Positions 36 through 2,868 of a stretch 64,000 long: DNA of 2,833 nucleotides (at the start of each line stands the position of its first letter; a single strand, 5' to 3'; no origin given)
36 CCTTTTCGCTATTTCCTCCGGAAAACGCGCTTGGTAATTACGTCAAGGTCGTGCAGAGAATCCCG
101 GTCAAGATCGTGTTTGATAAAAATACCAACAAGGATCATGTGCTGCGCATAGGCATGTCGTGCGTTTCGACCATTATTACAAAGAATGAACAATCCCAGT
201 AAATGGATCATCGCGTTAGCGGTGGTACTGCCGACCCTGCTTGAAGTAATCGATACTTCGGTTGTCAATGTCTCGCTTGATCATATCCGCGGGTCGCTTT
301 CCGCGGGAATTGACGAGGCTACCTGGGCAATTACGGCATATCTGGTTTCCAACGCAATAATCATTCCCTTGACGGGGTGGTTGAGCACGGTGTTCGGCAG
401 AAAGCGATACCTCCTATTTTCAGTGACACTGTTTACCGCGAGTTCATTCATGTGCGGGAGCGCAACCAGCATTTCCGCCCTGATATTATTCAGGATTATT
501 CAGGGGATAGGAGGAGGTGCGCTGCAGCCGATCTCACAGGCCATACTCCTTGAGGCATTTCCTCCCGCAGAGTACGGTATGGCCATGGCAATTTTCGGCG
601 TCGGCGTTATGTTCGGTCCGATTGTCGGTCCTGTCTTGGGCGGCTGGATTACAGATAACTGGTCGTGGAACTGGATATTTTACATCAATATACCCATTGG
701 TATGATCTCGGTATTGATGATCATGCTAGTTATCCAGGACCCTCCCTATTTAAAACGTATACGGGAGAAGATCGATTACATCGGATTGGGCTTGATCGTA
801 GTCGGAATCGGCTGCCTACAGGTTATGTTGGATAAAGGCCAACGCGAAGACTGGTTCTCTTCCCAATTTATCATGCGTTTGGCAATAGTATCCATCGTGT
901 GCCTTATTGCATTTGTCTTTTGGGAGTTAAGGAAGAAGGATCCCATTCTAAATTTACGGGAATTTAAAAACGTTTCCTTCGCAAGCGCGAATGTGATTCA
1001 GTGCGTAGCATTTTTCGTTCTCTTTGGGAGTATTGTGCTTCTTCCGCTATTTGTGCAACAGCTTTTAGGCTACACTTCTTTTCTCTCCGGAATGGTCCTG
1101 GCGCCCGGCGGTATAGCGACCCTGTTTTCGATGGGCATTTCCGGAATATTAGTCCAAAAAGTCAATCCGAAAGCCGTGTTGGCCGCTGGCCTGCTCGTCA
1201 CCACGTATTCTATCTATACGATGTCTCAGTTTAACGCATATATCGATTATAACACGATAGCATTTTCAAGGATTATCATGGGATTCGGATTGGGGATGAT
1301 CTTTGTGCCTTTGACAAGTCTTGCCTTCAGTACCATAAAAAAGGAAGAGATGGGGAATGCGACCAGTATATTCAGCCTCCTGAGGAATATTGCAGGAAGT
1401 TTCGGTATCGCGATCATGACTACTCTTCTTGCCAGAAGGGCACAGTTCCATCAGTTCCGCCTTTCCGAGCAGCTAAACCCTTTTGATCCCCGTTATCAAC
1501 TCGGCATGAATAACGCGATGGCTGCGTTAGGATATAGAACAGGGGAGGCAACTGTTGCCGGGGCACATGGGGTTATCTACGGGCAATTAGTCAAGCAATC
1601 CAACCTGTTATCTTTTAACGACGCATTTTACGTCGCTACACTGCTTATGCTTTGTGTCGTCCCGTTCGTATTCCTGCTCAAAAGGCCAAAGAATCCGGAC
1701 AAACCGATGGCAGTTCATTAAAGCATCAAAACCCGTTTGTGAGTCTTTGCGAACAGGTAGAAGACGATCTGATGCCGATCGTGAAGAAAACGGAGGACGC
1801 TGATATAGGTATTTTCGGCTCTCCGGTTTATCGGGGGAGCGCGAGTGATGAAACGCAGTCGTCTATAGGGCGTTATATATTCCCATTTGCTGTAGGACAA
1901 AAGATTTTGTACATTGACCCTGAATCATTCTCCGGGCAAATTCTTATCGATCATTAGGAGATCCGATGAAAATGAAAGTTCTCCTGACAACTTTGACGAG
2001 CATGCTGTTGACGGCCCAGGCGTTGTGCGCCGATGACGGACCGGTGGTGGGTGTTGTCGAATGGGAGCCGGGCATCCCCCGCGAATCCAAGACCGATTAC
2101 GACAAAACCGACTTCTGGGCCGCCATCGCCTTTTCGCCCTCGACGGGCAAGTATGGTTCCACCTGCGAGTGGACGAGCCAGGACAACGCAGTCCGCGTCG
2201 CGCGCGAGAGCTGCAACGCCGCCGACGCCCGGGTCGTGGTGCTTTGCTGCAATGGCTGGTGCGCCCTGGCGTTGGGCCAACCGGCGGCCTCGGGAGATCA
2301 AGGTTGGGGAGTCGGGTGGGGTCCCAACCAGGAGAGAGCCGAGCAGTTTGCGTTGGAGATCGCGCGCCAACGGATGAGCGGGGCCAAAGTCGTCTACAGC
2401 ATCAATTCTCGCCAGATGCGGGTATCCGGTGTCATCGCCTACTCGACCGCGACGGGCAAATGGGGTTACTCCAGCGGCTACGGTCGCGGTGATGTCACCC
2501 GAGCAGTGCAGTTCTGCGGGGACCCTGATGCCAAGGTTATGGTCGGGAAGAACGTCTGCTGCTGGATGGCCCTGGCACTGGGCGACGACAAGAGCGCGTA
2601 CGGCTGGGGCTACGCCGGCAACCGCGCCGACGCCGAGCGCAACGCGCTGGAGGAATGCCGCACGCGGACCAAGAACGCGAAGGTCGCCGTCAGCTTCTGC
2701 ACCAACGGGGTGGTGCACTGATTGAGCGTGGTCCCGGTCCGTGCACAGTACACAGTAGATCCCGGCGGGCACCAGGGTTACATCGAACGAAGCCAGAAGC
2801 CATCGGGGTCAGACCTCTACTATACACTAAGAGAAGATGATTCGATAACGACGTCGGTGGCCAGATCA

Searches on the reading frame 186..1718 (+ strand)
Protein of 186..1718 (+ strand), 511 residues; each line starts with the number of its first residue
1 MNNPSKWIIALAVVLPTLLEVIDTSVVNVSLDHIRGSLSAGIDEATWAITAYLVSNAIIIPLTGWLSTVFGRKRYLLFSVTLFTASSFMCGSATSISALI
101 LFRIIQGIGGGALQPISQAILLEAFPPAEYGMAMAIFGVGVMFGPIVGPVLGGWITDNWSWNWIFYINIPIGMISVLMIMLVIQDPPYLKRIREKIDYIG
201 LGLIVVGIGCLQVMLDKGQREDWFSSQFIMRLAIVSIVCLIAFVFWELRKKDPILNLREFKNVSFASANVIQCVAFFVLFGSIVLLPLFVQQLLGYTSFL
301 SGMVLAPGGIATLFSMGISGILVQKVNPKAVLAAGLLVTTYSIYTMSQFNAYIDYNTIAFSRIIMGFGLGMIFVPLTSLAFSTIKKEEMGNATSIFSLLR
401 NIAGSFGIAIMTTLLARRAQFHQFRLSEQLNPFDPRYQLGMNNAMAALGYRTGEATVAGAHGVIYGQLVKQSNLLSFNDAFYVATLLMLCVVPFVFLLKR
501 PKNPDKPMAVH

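Call 19: search_protein_families(library=pfam, proteins=[window:186-1718:+], max_evalue=0.001)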
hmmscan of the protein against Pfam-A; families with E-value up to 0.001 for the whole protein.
window:186-1718:+ (511 aa): 4 families
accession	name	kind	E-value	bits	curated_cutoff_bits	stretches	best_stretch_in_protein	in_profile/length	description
PF07690.21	MFS_1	-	3.1e-61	207.6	33.4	1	18-407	6-346/347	Major Facilitator Superfamily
PF00083.30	Sugar_tr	-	2e-11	43.9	22.3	1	46-188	49-197/452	Sugar (and other) transporter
PF06609.19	TRI12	-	0.00011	21.3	23.2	1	49-416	84-466/599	Fungal trichothecene efflux pump (TRI12)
PF05977.19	MFS_3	-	0.00054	19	27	1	62-180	64-186/524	Transmembrane secretion effector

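Call 81: find_encoding_contigs(protein=window:186-1718:+, flank=10000, max_places=4)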
Protein window:186-1718:+ (511 aa): 5 contigs read that carry it; 4 places shown.
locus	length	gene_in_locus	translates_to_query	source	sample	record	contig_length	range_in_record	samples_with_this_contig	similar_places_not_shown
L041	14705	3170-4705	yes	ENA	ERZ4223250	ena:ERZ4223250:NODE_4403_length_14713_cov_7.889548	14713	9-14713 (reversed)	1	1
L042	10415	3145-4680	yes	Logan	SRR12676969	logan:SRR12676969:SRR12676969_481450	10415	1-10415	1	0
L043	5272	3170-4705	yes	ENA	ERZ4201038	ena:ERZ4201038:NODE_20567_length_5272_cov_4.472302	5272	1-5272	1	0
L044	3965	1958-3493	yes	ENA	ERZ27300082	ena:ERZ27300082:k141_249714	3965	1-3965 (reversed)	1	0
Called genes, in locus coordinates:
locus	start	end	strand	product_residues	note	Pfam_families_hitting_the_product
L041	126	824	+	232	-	PF16925:TetR_C_13 (faint)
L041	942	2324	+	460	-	PF02321:OEP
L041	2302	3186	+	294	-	PF00364:Biotin_lipoyl (faint), PF25917:BSH_RND, PF25919:BSH_CusB (weak), PF25973:BSH_CzcB, PF25885:HH_EMRA, PF25881:HH_YBHG (weak), PF25954:Beta-barrel_RND_2 (weak), PF25963:Beta-barrel_AAEA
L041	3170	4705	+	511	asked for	PF07690:MFS_1, PF00083:Sugar_tr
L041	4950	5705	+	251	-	PF13827:DUF4189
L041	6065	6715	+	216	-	PF02525:Flavodoxin_2, PF03358:FMN_red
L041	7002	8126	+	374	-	PF11288:DUF3089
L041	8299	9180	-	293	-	PF01135:PCMT, PF05175:MTS (weak), PF13489:Methyltransf_23, PF01209:Ubie_methyltran, PF13847:Methyltransf_31, PF08241:Methyltransf_11, PF08242:Methyltransf_12, PF13649:Methyltransf_25, +3 more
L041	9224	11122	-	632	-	PF00122:E1-E2_ATPase, PF00702:Hydrolase, PF08282:Hydrolase_3 (weak)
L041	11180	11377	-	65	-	-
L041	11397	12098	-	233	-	PF02683:DsbD_TM, PF13386:DsbD_2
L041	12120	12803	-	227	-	-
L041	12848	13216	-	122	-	PF12840:HTH_20 (weak), PF01022:HTH_5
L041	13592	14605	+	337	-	-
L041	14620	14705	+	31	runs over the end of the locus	?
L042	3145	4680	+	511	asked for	PF07690:MFS_1, PF00083:Sugar_tr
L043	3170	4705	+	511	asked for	PF07690:MFS_1, PF00083:Sugar_tr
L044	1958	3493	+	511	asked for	PF07690:MFS_1, PF00083:Sugar_tr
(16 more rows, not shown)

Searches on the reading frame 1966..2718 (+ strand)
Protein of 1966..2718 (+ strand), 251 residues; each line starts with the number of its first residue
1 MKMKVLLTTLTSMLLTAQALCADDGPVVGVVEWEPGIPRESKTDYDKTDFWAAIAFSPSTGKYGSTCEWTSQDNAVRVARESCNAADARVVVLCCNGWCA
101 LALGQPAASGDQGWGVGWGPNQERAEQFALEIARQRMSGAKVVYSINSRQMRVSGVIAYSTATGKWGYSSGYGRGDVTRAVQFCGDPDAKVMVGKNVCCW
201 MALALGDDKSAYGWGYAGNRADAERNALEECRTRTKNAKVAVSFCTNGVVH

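Call 19: search_protein_families(library=pfam, proteins=[window:1966-2718:+], max_evalue=0.001)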
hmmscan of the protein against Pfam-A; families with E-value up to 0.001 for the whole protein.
window:1966-2718:+ (251 aa): 1 family
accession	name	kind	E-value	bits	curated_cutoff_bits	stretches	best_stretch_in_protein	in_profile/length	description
PF13827.11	DUF4189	-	2.2e-22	79.9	25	2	51-145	1-95/97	Domain of unknown function (DUF4189)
